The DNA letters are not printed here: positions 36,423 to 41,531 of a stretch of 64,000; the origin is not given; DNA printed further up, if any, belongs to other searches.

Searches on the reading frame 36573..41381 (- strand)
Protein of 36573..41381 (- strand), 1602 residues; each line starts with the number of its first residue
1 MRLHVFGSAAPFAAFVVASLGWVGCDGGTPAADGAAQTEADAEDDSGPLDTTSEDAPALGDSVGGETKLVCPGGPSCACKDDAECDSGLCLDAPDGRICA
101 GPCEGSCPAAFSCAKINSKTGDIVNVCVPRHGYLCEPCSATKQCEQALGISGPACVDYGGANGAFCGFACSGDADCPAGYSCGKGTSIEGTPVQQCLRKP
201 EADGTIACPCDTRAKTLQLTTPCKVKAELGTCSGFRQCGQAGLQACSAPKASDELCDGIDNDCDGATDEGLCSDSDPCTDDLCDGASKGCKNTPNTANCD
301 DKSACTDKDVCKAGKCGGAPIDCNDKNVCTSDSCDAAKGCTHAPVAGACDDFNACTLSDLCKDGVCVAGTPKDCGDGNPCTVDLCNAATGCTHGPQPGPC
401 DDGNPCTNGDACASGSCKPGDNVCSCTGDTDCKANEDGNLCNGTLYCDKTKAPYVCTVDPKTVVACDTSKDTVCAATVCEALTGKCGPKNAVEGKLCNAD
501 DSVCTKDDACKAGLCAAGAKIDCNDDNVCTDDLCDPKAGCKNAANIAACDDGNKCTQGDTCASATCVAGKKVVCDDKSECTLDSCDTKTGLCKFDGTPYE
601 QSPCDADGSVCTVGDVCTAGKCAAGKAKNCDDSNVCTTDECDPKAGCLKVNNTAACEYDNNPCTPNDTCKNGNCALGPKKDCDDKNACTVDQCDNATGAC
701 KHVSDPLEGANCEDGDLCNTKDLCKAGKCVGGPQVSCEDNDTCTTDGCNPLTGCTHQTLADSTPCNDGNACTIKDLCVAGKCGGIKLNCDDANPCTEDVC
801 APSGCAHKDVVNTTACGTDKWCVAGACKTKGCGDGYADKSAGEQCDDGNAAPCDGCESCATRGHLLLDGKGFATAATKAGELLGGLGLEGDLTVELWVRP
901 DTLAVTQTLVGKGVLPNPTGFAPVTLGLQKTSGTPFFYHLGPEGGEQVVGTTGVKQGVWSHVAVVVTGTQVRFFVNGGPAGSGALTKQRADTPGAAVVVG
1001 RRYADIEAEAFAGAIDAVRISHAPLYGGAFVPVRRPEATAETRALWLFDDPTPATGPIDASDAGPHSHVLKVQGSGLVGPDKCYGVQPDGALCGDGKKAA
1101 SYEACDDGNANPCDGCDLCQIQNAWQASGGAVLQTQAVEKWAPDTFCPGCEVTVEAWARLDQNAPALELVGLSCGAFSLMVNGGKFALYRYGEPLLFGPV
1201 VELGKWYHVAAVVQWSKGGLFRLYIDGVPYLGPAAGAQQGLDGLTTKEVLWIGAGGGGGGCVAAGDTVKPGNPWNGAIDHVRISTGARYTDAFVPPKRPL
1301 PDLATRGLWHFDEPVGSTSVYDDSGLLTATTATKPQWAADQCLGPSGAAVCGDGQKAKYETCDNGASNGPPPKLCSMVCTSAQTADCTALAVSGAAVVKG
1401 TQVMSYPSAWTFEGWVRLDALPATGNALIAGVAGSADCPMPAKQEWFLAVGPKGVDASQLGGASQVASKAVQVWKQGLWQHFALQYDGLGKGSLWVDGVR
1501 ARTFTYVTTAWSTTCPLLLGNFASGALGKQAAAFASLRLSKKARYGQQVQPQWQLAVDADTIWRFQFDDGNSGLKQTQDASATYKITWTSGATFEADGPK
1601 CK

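Call 6: search_protein_families(library=pfam, proteins=[window:36573-41381:-], max_evalue=0.01)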
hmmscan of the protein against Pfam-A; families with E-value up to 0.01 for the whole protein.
window:36573-41381:- (1602 aa): 4 families
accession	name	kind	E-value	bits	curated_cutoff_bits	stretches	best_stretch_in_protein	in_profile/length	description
PF13385.13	Laminin_G_3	-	1.9e-45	155.1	27.6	3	889-1024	16-144/151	Concanavalin A-like lectin/glucanases superfamily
PF00526.23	Dicty_CTDC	-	1.3e-31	108.4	27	8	322-345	1-24/24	Dictyostelium (slime mold) repeat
PF13948.11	DUF4215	-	3.6e-07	30.8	27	2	1092-1120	20-47/47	Domain of unknown function (DUF4215)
PF02210.31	Laminin_G_2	-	0.0011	19.9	22.9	0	936-1022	32-125/126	Laminin G domain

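Call 7: search_protein_families(library=ncbifam, proteins=[window:36573-41381:-], max_evalue=0.01)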
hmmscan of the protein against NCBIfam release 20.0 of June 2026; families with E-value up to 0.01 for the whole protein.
window:36573-41381:- (1602 aa): 1 family
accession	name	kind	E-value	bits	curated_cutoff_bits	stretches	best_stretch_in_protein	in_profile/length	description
TIGR02232.1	myxo_disulf_rpt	repeat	6.1e-06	25.9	20.8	2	1092-1125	3-36/38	cysteine-rich acidic repeat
